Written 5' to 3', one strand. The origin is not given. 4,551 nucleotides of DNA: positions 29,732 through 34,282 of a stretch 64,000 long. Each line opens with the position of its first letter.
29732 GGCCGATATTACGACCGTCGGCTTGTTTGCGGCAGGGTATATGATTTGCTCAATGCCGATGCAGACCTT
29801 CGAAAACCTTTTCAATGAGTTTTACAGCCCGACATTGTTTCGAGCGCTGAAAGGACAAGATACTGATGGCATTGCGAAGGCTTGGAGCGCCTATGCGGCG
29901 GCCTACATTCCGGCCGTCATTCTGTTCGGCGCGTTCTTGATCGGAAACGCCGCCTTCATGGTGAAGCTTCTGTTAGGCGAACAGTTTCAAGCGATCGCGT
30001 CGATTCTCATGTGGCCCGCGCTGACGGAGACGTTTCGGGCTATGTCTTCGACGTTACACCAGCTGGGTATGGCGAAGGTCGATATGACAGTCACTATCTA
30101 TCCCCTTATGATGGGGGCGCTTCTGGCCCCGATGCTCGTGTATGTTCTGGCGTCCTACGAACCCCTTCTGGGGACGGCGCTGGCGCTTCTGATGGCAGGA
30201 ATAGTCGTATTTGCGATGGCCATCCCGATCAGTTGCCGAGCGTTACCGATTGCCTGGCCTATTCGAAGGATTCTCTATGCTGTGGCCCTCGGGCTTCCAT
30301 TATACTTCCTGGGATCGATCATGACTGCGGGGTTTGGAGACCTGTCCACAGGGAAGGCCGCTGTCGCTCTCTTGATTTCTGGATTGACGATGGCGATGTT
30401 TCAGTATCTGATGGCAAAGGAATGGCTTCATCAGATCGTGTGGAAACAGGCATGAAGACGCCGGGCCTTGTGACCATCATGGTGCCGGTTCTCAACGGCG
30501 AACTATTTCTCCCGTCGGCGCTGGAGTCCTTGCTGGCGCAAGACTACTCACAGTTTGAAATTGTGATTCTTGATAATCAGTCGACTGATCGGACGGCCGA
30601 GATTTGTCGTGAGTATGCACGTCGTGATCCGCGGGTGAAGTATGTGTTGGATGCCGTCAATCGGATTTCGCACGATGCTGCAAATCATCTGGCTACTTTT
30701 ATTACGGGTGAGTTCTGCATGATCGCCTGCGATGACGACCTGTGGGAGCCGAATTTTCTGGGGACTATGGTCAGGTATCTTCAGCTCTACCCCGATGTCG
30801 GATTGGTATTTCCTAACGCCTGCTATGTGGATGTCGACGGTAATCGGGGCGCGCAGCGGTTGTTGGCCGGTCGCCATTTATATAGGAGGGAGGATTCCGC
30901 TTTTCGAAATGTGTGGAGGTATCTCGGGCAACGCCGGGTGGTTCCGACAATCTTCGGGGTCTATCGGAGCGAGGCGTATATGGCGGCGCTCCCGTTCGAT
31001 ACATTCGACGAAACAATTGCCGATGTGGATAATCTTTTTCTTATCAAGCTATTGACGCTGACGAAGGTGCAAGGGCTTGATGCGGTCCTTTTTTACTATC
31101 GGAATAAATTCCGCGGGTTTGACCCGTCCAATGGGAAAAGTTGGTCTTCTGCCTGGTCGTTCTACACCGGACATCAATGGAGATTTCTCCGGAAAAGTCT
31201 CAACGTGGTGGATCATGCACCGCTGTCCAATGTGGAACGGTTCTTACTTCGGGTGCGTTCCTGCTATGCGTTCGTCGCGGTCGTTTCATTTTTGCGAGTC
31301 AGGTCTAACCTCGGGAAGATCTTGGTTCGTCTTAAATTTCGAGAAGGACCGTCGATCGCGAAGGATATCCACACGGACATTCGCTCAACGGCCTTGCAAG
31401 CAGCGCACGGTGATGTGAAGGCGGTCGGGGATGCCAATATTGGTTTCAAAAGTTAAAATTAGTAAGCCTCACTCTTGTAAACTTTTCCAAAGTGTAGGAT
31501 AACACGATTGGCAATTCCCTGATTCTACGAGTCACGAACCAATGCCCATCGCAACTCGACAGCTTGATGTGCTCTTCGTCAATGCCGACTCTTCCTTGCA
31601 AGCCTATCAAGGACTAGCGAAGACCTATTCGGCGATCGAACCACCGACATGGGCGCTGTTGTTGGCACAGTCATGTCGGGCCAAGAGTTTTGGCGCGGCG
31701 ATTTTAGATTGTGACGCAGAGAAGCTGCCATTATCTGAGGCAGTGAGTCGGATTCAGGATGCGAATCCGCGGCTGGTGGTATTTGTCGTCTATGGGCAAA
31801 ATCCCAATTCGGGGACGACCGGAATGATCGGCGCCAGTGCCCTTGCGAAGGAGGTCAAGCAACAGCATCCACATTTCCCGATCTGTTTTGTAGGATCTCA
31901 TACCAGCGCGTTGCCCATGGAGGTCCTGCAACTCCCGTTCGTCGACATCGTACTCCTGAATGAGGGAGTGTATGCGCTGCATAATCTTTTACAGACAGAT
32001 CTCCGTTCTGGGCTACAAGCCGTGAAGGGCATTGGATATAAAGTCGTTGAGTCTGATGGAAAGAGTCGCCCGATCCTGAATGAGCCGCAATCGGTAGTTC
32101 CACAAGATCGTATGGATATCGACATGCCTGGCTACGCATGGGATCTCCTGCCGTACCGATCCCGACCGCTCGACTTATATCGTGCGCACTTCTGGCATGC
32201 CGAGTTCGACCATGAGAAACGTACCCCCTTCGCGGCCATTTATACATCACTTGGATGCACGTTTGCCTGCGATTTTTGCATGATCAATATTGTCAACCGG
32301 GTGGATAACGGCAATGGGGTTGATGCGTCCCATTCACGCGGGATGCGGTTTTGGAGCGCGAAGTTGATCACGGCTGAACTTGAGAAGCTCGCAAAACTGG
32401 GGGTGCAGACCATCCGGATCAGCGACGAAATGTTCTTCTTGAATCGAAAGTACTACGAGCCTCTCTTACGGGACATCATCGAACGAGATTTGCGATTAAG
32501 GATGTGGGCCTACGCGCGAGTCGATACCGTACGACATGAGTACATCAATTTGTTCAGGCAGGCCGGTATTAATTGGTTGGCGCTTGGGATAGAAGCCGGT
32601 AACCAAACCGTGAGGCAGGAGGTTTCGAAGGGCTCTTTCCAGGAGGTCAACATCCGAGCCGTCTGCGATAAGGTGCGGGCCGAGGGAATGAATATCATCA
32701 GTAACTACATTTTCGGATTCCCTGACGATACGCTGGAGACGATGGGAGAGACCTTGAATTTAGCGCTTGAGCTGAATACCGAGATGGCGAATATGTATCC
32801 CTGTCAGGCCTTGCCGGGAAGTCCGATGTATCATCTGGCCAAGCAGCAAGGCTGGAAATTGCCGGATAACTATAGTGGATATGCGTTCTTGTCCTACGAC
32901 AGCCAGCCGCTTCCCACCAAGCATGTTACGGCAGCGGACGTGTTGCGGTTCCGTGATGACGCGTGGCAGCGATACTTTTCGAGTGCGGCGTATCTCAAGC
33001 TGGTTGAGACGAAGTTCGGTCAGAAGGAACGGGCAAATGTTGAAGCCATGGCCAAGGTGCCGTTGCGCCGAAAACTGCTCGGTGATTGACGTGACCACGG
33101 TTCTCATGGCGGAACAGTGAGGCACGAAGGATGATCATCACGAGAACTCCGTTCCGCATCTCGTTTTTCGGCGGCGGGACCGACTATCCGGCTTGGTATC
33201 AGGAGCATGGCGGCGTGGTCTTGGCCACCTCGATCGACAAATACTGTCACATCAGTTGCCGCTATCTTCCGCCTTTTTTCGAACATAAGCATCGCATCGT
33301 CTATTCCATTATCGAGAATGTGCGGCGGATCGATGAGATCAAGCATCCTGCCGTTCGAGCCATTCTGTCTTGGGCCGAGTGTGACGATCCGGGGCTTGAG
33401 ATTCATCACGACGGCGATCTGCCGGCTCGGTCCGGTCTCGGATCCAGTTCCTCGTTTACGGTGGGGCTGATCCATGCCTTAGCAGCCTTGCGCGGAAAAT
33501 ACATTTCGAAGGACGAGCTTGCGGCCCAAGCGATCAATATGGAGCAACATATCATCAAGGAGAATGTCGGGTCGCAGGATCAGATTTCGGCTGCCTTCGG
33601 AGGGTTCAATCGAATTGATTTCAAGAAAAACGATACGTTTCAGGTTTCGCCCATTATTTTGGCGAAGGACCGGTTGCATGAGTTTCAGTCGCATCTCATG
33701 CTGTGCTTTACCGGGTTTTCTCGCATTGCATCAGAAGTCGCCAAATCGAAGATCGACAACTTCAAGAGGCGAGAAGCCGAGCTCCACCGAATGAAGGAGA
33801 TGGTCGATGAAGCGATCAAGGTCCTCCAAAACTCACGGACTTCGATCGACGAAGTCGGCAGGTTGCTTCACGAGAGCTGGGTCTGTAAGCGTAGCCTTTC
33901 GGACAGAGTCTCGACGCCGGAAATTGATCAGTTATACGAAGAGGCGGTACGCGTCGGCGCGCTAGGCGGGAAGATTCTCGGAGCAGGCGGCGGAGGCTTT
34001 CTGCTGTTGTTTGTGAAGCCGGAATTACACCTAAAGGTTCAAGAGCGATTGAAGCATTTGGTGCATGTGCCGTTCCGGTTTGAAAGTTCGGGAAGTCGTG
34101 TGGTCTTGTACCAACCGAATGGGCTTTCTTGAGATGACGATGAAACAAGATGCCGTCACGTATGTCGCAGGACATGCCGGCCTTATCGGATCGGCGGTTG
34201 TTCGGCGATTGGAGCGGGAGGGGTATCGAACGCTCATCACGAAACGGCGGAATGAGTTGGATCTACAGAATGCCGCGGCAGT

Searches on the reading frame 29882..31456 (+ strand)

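Call 80: search_protein_families(library=pfam, proteins=[window:29882-31456:+], max_evalue=0.00001)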
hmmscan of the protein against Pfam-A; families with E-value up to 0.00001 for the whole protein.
window:29882-31456:+ (524 aa): 2 families
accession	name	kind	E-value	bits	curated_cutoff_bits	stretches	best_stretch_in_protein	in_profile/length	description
PF00535.33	Glycos_transf_2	-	2.2e-23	83.5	23.3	1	198-326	1-130/168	Glycosyl transferase family 2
PF13641.12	Glyco_tranf_2_3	-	1.4e-10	42.1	27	1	194-309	1-119/230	Glycosyltransferase like family 2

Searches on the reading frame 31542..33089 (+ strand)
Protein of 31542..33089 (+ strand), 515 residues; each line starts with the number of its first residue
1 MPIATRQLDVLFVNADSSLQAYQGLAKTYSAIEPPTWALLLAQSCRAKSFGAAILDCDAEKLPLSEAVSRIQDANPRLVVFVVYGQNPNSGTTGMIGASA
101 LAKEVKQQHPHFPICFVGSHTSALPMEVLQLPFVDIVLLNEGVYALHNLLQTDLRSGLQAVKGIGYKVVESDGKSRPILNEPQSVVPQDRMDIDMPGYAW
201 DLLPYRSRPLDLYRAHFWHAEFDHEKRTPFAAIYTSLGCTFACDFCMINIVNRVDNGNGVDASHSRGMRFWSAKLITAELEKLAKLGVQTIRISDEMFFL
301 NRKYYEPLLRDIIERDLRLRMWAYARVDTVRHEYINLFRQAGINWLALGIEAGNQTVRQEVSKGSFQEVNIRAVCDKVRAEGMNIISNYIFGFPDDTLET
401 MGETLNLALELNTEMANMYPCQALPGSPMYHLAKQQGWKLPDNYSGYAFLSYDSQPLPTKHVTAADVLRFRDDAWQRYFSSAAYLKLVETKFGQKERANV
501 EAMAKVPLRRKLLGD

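Call 21: search_protein_families(library=pfam, proteins=[window:31542-33089:+], max_evalue=0.001)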
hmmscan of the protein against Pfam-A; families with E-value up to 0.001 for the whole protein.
window:31542-33089:+ (515 aa): 2 families
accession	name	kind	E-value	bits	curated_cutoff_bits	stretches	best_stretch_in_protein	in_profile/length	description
PF04055.27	Radical_SAM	-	2.3e-16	60.9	29.5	1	234-408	2-166/166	Radical SAM superfamily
PF02310.24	B12-binding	-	9e-12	45.3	32.1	1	26-149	5-120/121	B12 binding domain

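Call 31: search_protein_families(library=ncbifam, proteins=[window:31542-33089:+], max_evalue=0.001)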
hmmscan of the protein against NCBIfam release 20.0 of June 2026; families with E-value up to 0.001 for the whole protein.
window:31542-33089:+ (515 aa): 24 families
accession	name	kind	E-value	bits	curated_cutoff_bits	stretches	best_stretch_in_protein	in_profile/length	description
TIGR03471.1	HpnJ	equivalog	1.4e-28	100.1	577.6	1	91-446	77-400/472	hopanoid biosynthesis associated radical SAM protein HpnJ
TIGR02026.1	BchE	equivalog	3.4e-23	82.3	481.35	1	33-497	20-446/497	magnesium-protoporphyrin IX monomethyl ester anaerobic oxidative cyclase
TIGR04479.1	bcpD_PhpK_rSAM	subfamily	4.7e-23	81.3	600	1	219-413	230-411/504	PhpK family radical SAM P-methyltransferase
NF033070.1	rSAM_AprD4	equivalog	2.2e-18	66.4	500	1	227-466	193-419/456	AprD4 family radical SAM diol-dehydratase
TIGR04072.2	rSAM_ladder_B12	equivalog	9.9e-18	64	360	1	227-438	177-377/443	lipid biosynthesis B12-binding/radical SAM protein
NF050148.1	rSAM_ApyD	equivalog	2.7e-17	62.4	750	1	96-430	88-390/645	RiPP biosynthesis radical SAM protein ApyD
TIGR04014.1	B12_SAM_MJ_0865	equivalog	9e-15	54.4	360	1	265-433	183-358/434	methyl-coenzyme M reductase glutamine C-methyltransferase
TIGR04428.1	B12_rSAM_trp_MT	equivalog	7.4e-13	47.7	500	1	227-429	213-417/558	tryptophan 2-C-methyltransferase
TIGR04295.1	B12_rSAM_oligo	hypoth_equivalog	2.1e-12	46.4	400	1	113-364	104-315/422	TIGR04295 family B12-binding domain-containing radical SAM protein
NF045585.1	rSAM_slr0320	equivalog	3.2e-12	45.8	775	1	224-412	229-410/511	photosystem II high light acclimation radical SAM protein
TIGR04013.1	B12_SAM_MJ_1487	hypoth_equivalog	9.8e-12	44.4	251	1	326-431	248-355/382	TIGR04013 family B12-binding domain/radical SAM domain-containing protein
NF038361.1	rSAM_Sden_1168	equivalog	1.8e-11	43.3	575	1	102-437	161-477/560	Sden_1168 family B12-binding radical SAM P-methyltransferase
TIGR03975.1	rSAM_ocin_1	subfamily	4.5e-11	42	281.85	1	96-407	142-426/606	RiPP maturation radical SAM C-methyltransferase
NF033712.0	B12_rSAM_KedN5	subfamily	9.1e-11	40.7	700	1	58-168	45-153/624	KedN5 family methylcobalamin-dependent radical SAM C-methyltransferase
TIGR04190.1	B12_SAM_Ta0216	equivalog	3.6e-09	35.8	500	1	97-414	95-397/554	TIGR04190 family B12-binding domain/radical SAM domain protein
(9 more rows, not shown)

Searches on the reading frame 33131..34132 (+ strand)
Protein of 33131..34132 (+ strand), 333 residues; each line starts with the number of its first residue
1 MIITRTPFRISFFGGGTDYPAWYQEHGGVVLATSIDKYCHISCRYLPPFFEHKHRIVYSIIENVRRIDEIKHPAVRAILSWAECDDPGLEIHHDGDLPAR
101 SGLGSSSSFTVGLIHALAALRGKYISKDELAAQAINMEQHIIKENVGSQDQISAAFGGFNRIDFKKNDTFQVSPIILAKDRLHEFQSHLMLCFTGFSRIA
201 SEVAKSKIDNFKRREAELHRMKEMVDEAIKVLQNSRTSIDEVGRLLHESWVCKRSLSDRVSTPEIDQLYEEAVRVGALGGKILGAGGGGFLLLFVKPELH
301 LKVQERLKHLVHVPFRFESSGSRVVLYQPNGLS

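Call 21: search_protein_families(library=pfam, proteins=[window:33131-34132:+], max_evalue=0.001)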
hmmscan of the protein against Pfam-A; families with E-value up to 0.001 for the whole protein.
window:33131-34132:+ (333 aa): 2 families
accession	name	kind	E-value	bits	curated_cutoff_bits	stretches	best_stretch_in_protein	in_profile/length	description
PF00288.32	GHMP_kinases_N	-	2.9e-15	56.7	22.3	1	83-158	15-87/87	GHMP kinases N terminal domain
PF08544.19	GHMP_kinases_C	-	1.6e-11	44.9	21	1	237-304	8-76/85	GHMP kinases C terminal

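Call 31: search_protein_families(library=ncbifam, proteins=[window:33131-34132:+], max_evalue=0.001)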
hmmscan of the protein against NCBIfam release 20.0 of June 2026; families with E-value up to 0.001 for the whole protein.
window:33131-34132:+ (333 aa): 13 families
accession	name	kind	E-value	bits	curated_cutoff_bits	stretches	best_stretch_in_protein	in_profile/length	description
NF049969.1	GlMnHpPKinHddA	equivalog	3.8e-43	148.2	600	1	2-308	3-317/338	D-glycero-D-manno-heptose 7-phosphate kinase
NF009948.0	PRK13412.1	equivalog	2.3e-25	88.5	721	1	88-297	726-938/974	bifunctional fucokinase/fucose-1-phosphate guanylyltransferase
TIGR00549.1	mevalon_kin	equivalog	1.1e-22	80.9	163.05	1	29-292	18-274/276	mevalonate kinase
NF003006.0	PRK03817.1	equivalog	1.1e-19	70.6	443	2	2-179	2-178/352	galactokinase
NF003036.0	PRK03926.1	equivalog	2.7e-17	62.8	403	1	74-308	63-280/302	mevalonate kinase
TIGR00131.1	gal_kin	equivalog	2.3e-14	53.1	226.65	2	86-158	109-180/388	galactokinase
NF001816.0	PRK00555.1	equivalog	1.1e-11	44.3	509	1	222-311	254-340/363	galactokinase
NF003705.0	PRK05322.1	equivalog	6.9e-11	41.5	385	2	214-299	264-353/388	galactokinase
NF003472.0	PRK05101.1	equivalog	2.5e-09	36.5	499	1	85-160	109-184/382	galactokinase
TIGR00191.1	thrB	equivalog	9.8e-08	31.2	168.25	1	85-171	77-155/304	homoserine kinase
NF040957.1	Arch_PMK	equivalog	1.1e-06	28.4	500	1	49-295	50-287/316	phosphomevalonate kinase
NF002288.1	PRK01212.1-4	equivalog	2.3e-06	26.9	194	1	86-288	74-260/303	homoserine kinase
TIGR01920.1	Shik_kin_archae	equivalog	0.00013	21.4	126.85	1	87-141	68-122/266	shikimate kinase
